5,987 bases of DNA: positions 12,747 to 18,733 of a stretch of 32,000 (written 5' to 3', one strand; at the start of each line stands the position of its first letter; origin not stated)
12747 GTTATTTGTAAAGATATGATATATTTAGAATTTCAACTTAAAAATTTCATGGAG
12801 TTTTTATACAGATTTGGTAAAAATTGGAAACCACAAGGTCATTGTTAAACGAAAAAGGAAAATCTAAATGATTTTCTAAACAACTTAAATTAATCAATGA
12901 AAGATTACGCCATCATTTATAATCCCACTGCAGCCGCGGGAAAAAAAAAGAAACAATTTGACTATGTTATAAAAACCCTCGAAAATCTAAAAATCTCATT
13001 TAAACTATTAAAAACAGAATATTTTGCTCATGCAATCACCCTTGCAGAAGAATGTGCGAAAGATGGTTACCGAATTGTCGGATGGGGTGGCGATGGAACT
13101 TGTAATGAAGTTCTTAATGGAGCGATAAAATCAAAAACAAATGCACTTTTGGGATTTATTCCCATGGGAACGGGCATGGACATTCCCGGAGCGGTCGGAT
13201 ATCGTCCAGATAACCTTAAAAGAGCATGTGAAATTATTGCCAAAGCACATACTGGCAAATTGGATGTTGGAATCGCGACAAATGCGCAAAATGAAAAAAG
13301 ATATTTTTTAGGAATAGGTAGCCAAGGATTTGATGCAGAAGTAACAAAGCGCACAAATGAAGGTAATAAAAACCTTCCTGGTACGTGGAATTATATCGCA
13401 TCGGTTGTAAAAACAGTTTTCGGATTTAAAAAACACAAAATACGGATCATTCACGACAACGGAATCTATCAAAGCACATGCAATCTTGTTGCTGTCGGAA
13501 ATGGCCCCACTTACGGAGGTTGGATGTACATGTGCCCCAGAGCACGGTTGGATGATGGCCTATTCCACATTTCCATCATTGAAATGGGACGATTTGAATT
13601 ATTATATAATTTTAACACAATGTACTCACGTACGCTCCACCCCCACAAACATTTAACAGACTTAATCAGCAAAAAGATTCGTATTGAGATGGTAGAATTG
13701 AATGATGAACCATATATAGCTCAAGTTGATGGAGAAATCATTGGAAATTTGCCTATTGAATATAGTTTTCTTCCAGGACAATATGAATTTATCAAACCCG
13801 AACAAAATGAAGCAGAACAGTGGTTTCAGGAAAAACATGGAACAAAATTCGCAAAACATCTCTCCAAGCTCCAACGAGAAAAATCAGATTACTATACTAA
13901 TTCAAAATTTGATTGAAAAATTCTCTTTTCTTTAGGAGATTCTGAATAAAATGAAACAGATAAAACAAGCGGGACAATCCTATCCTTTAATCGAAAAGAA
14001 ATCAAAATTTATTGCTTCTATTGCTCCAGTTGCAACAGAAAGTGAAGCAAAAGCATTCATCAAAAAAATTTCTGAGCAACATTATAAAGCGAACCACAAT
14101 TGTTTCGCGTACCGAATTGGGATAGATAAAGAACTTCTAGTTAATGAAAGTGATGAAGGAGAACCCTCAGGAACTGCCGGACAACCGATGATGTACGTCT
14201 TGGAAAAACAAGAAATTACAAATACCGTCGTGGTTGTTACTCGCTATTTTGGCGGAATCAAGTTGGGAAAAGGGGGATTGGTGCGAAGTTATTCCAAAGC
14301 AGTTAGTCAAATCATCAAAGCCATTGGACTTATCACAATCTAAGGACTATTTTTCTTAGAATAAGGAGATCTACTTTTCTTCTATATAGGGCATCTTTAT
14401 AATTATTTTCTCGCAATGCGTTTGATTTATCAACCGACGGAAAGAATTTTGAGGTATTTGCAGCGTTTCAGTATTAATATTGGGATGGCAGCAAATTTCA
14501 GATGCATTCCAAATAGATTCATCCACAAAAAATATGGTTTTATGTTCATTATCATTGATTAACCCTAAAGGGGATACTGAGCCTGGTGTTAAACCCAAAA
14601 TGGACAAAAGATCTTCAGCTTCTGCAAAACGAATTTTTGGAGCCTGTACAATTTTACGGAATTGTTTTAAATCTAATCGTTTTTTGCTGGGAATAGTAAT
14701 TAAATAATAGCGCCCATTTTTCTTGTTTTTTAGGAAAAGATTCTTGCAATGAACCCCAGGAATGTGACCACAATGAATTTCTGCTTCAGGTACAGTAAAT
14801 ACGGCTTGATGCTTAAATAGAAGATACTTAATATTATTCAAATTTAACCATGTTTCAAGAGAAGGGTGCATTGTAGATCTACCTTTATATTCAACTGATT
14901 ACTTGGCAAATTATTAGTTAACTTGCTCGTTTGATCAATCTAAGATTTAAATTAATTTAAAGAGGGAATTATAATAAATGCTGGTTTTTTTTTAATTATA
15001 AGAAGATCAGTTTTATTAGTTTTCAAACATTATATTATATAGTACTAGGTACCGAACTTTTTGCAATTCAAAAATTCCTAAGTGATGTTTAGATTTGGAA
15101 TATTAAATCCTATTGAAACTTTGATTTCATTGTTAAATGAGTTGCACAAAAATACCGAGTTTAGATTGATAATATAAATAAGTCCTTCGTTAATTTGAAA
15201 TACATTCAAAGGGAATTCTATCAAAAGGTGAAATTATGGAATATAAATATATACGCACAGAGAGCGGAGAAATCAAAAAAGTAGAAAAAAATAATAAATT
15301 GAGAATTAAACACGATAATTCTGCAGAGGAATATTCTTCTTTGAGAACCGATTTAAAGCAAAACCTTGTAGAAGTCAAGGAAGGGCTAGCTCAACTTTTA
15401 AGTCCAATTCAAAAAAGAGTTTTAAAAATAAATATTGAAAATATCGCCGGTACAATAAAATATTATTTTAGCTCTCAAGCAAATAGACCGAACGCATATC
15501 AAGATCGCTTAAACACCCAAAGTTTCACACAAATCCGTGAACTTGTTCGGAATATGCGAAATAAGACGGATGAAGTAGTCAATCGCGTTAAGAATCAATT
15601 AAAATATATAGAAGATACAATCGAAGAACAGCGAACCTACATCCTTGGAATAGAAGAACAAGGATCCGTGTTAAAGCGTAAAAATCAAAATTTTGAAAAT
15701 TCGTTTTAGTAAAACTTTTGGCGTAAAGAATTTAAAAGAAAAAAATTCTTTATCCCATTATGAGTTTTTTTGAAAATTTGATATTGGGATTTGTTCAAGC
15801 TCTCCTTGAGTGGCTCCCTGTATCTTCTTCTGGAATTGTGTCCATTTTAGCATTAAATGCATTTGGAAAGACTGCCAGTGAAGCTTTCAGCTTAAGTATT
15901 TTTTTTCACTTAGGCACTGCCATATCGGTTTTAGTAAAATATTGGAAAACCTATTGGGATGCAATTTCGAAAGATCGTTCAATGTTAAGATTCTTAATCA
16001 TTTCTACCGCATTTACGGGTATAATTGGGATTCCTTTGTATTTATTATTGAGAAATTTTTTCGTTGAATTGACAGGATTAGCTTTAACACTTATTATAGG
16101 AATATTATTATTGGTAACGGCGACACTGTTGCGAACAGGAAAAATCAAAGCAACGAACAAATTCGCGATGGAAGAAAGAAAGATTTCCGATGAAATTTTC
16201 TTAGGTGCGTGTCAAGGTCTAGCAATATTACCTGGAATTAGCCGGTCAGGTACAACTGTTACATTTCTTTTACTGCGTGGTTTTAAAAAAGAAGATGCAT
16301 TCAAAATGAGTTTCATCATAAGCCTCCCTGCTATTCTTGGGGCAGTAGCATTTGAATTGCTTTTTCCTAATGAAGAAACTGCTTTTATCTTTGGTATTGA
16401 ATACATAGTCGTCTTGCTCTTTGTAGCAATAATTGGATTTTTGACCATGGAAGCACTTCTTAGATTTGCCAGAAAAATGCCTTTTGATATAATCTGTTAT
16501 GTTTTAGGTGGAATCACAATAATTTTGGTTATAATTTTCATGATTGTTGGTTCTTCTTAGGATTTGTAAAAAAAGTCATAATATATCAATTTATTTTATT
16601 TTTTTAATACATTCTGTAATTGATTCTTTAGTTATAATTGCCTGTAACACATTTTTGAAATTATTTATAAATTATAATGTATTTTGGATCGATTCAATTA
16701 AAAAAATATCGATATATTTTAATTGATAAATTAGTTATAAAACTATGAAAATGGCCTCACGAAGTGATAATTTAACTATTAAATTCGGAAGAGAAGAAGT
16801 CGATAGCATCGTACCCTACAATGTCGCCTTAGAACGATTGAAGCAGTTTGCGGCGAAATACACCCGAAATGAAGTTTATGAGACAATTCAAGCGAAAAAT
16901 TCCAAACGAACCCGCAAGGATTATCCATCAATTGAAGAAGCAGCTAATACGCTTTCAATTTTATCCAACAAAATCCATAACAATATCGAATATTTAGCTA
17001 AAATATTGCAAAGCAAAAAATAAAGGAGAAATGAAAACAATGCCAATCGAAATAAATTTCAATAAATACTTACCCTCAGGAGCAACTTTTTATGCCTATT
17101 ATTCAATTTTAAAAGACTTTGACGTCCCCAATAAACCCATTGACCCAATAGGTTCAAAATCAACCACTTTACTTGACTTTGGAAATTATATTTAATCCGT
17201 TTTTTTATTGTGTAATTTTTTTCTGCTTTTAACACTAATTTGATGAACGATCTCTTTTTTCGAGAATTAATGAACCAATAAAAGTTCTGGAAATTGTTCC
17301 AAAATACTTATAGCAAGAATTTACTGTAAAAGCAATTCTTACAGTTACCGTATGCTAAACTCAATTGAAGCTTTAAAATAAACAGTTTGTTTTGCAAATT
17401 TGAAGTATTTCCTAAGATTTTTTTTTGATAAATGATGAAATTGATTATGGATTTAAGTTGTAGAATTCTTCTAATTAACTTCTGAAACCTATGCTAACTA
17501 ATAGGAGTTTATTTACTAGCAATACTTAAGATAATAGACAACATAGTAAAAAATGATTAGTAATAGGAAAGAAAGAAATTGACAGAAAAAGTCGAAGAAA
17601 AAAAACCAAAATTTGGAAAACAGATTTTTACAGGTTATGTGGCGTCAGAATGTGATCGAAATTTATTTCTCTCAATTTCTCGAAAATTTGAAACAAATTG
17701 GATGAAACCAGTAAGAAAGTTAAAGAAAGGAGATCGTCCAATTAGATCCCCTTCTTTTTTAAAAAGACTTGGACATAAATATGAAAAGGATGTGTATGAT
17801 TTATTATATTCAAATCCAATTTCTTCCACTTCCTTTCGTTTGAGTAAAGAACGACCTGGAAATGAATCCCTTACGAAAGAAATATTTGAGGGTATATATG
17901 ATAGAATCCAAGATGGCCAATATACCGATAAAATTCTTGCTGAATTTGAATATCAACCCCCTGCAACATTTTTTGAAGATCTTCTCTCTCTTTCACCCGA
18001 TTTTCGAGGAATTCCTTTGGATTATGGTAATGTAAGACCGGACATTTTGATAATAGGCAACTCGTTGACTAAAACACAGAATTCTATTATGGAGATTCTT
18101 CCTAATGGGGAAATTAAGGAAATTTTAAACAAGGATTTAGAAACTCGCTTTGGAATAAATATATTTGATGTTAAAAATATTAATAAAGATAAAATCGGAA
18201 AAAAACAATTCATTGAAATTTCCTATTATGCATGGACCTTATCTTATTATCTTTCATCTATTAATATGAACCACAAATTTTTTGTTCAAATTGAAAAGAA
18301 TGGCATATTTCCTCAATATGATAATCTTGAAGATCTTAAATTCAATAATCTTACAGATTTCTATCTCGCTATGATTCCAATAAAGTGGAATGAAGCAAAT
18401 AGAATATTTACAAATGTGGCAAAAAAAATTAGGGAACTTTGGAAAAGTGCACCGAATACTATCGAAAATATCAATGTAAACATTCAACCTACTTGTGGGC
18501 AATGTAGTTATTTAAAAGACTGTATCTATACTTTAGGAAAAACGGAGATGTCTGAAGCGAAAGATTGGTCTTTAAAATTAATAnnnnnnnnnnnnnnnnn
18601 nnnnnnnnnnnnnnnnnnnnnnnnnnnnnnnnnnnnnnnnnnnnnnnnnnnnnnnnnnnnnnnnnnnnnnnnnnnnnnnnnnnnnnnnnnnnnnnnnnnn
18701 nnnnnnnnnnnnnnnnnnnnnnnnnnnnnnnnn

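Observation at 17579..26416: Candidate new DNA-end processing module: Dna2-like Fe-S nuclease/SF1B helicase fused protein followed directly by Mre11 and Rad50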

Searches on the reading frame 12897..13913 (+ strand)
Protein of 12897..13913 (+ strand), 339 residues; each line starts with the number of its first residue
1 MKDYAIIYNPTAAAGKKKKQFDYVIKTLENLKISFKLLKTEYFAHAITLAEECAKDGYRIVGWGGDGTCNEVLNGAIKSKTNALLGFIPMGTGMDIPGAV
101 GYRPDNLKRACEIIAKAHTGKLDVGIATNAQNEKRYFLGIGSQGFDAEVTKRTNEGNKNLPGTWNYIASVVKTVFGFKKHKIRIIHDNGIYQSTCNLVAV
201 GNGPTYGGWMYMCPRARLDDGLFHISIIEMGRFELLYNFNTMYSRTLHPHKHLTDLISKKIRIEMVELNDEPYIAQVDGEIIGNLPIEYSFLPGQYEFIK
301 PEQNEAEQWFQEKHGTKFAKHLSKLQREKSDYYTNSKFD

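Call 9: search_protein_families(library=ncbifam, proteins=[window:12897-13913:+], max_evalue=0.01)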
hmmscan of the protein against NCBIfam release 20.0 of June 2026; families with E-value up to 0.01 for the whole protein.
window:12897-13913:+ (339 aa): 11 families
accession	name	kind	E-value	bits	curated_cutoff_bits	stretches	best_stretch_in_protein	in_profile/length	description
NF009603.0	PRK13055.1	subfamily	1.3e-42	145.9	342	1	5-326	6-331/335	diacylglycerol kinase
NF009874.0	PRK13337.1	equivalog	6.1e-40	137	385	1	1-307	2-300/305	diacylglycerol kinase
TIGR00147.1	TIGR00147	subfamily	4.9e-39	134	118.65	1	1-295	1-289/296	YegS/Rv2252/BmrU family lipid kinase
NF009604.0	PRK13057.1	equivalog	7.7e-34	117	274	1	9-306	16-300/302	lipid kinase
NF009602.0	PRK13054.1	equivalog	1e-29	103.6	284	1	49-294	48-286/301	lipid kinase YegS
NF009605.0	PRK13059.1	equivalog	2.2e-29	102.4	313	1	1-292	1-283/295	putative lipid kinase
NF008882.0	PRK11914.1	equivalog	9.3e-28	97.2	302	1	6-302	13-304/306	diacylglycerol kinase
NF002033.0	PRK00861.1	subfamily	6.5e-27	94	293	1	3-311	13-313/328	putative lipid kinase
TIGR03702.1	lip_kinase_YegS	equivalog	3.4e-23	82.1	387.45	1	49-250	44-242/295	lipid kinase YegS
NF009025.0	PRK12361.1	equivalog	5.8e-17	61.1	505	1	4-302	244-541/546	hypothetical protein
NF040993.1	MamU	equivalog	6.1e-08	32.4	400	1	49-281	51-274/296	lipid kinase MamU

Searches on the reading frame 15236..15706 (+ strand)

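Call 7: search_protein_families(library=pfam, proteins=[window:15236-15706:+], max_evalue=0.01)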
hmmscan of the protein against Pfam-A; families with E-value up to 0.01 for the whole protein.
window:15236-15706:+ (157 aa): 1 family
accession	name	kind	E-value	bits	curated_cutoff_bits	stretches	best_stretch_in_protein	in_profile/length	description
PF01442.23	Apolipoprotein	-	0.0021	18.2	90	1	34-132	69-166/190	Apolipoprotein A1/A4/E domain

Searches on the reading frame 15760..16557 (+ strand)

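Call 7: search_protein_families(library=pfam, proteins=[window:15760-16557:+], max_evalue=0.01)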
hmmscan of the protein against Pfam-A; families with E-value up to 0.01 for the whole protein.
window:15760-16557:+ (266 aa): 1 family
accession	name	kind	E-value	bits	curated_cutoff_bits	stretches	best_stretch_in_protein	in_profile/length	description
PF02673.24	BacA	-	6.9e-44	150.9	33.4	1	7-250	2-255/257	Bacitracin resistance protein BacA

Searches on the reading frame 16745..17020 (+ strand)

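Call 7: search_protein_families(library=pfam, proteins=[window:16745-17020:+], max_evalue=0.01)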
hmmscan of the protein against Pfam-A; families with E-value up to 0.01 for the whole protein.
window:16745-17020:+ (92 aa): 1 family
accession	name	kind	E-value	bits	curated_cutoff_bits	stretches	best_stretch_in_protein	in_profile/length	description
PF09135.16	Alb1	-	0.0058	17.8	22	1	48-92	52-95/105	Alb1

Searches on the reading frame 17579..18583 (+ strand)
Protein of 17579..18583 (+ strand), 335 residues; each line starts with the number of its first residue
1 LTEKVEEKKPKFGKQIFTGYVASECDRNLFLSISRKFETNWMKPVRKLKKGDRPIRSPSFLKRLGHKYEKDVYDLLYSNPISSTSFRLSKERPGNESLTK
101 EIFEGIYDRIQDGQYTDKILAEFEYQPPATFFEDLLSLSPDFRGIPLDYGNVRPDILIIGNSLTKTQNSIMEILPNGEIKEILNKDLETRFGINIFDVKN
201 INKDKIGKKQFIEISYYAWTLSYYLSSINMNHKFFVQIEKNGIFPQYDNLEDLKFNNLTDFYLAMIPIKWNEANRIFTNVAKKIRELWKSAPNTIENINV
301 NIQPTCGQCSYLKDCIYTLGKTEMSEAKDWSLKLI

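Call 46: predict_structure(alignment_id=A4)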
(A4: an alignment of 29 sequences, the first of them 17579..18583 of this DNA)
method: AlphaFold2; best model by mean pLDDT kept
length: 335 residues; sequences in the alignment: 29
mean_pLDDT: 87.9   pTM: 0.87
mean pLDDT of the five models: 87.9, 87.6, 87.3, 85.4, 84.7
residues with pLDDT >= 90: 211; 70-90: 94; 50-70: 24; < 50: 6
segments of 3 or more residues with pLDDT < 50: 1-5
pLDDT, mean of each block of 10 residues (from residue 1): 51 89 87 87 80 64 91 94 90 73 98 97 95 92 88 96 88 95 94 97 92 95 98 96 95 92 94 92 94 86 67 77 84 76
secondary structure, 60 per line:
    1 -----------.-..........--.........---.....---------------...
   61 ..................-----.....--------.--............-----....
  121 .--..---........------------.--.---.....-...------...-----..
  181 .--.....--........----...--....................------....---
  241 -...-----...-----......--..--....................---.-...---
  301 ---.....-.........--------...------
elements in order: H14-23 H26-34 H38-41 H58-78 E84-88 H100-111 E117-121 H129-136 E156-160 E171-173 E179-181 H184-188 E191-198 H208-227 E234-237 E242-244 H258-263 H270-289 H304-308 H310-318

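Call 49: fold_search(model_id=the predicted structure, library=pdb)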
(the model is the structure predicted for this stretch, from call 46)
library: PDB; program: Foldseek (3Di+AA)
matches with E <= 10: 220; with E <= 0.001: 0
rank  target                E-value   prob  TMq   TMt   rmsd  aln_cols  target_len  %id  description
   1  6ups                  1.3e-01  0.60  0.25  0.32  13.3       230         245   13  Crystal structure of the deubiquitylase domain from the Orientia tsutsugamushi protein OTT_1962 (OtDUB) (released 2020-04-01)
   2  5csa_B                3.5e-01  0.11  0.12  0.06  11.1       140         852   13  Crystal structure of domains BT-BCCP-AC1-AC5 of yeast acetyl-CoA carboxylase (released 2015-10-28)
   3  5ms8                  3.7e-01  0.06  0.18  0.16  20.2       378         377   10  Crystal structure of the legionella pneumophila effector protein RavZ_1-487 (released 2017-04-19)
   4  2aaz_MODEL_1_A        3.9e-01  0.08  0.16  0.17  14.6       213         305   10  Cryptococcus neoformans thymidylate synthase complexed with substrate and an antifolate (released 2005-12-06)
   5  5trc_A                6.0e-01  0.06  0.10  0.09  12.7       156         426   12  Crystal structure of phosphorylated AC3-AC5 domains of yeast acetyl-CoA carboxylase (released 2016-12-07)
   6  3qj7_C                7.1e-01  0.05  0.12  0.14  13.5       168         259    8  Crystal Structure of the Mycobacterium tuberculosis Thymidylate synthase (ThyA) bound to dUMP (released 2011-06-15)
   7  4eb4_D                7.1e-01  0.04  0.14  0.15  16.5       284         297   10  Crystal structure of mouse thymidylate synthase in ternary complex with dUMP and Tomudex (released 2012-05-02)
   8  5csl_A                7.6e-01  0.07  0.12  0.03  13.7       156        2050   13  Crystal structure of the 500 kD yeast acetyl-CoA carboxylase holoenzyme dimer (released 2015-10-28)
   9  6qyq_B                8.0e-01  0.07  0.16  0.18  14.8       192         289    9  Crystal structure of human thymidylate synthase (hTS) variant R175C (released 2019-04-17)
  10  4gsk_B                8.5e-01  0.01  0.10  0.07  16.6       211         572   11  Crystal structure of an Atg7-Atg10 crosslinked complex (released 2012-11-14)
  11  4fox_H                9.0e-01  0.03  0.14  0.17  16.6       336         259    9  Crystal Structure of Mtb ThyA in complex with dUMP and Raltitrexed (released 2013-08-07)
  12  5hs3_A                9.0e-01  0.03  0.13  0.15  16.5       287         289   10  Human thymidylate synthase complexed with dUMP and 3-amino-2-benzoyl-4-methylthieno[2,3-b]pyridin-6-ol (released 2016-02-24)
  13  5io3                  9.6e-01  0.06  0.21  0.19  19.6       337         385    9  Crystal structure of the legionella pneumophila effector protein RavZ - I422 (released 2016-11-09)
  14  6qyq_D                1.1e+00  0.06  0.17  0.19  14.9       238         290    8  Crystal structure of human thymidylate synthase (hTS) variant R175C (released 2019-04-17)
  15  4dq1_A                1.1e+00  0.04  0.20  0.21  19.4       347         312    8  Thymidylate synthase from Staphylococcus aureus. (released 2012-03-21)
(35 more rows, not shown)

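Call 56: fold_search(model_id=the predicted structure, library=viral)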
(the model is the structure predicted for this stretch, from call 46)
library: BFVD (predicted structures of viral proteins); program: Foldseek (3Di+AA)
matches with E <= 10: 202; with E <= 0.001: 3
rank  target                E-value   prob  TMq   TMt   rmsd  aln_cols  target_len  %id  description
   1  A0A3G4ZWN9            4.2e-06  1.00  0.43  0.21  13.9       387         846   15  Uncharacterized protein [Faunusvirus sp.]
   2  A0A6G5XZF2            1.0e-04  1.00  0.35  0.45  10.2       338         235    9  (no name in the UniProt tables at hand)
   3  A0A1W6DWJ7            7.3e-04  0.98  0.37  0.36  13.9       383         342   10  (no name in the UniProt tables at hand)
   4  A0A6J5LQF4            6.9e-03  0.97  0.35  0.39   8.4       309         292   12  COG1468 CRISPR-associated protein Cas4 (RecB family exonuclease) [uncultured Caudovirales phage]
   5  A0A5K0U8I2            8.3e-03  0.95  0.39  0.17   9.8       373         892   12  Uncharacterized protein [Yasminevirus sp. GU-2018]
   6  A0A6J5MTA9            9.9e-03  0.96  0.36  0.48   7.1       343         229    9  PD-(D/E)XK nuclease superfamily [uncultured Caudovirales phage]
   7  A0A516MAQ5            1.8e-02  0.82  0.35  0.43  11.3       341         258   12  (no name in the UniProt tables at hand)
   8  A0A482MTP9            2.0e-02  0.75  0.33  0.30  11.8       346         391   10  DUF2800 domain-containing protein [Escherichia phage PTXU04]
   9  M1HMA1                2.0e-02  0.63  0.25  0.25  16.7       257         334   11  (no name in the UniProt tables at hand)
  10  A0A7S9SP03            2.1e-02  0.66  0.35  0.29  13.3       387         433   10  PD-(D/E)XK nuclease superfamily protein [Serratia phage Tsm2]
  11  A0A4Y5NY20            2.6e-02  0.54  0.32  0.26  13.0       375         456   10  (no name in the UniProt tables at hand)
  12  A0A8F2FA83            3.2e-02  0.41  0.28  0.19  16.1       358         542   10  Putative intein containing helicase [Salmonella phage fmb-p1]
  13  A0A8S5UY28            3.6e-02  0.72  0.32  0.32   7.9       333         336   10  Exonuclease [Siphoviridae sp. ctjKY6]
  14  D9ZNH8                5.2e-02  0.90  0.40  0.49   7.6       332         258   11  (no name in the UniProt tables at hand)
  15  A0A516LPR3            5.5e-02  0.41  0.31  0.26  11.2       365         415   12  (no name in the UniProt tables at hand)
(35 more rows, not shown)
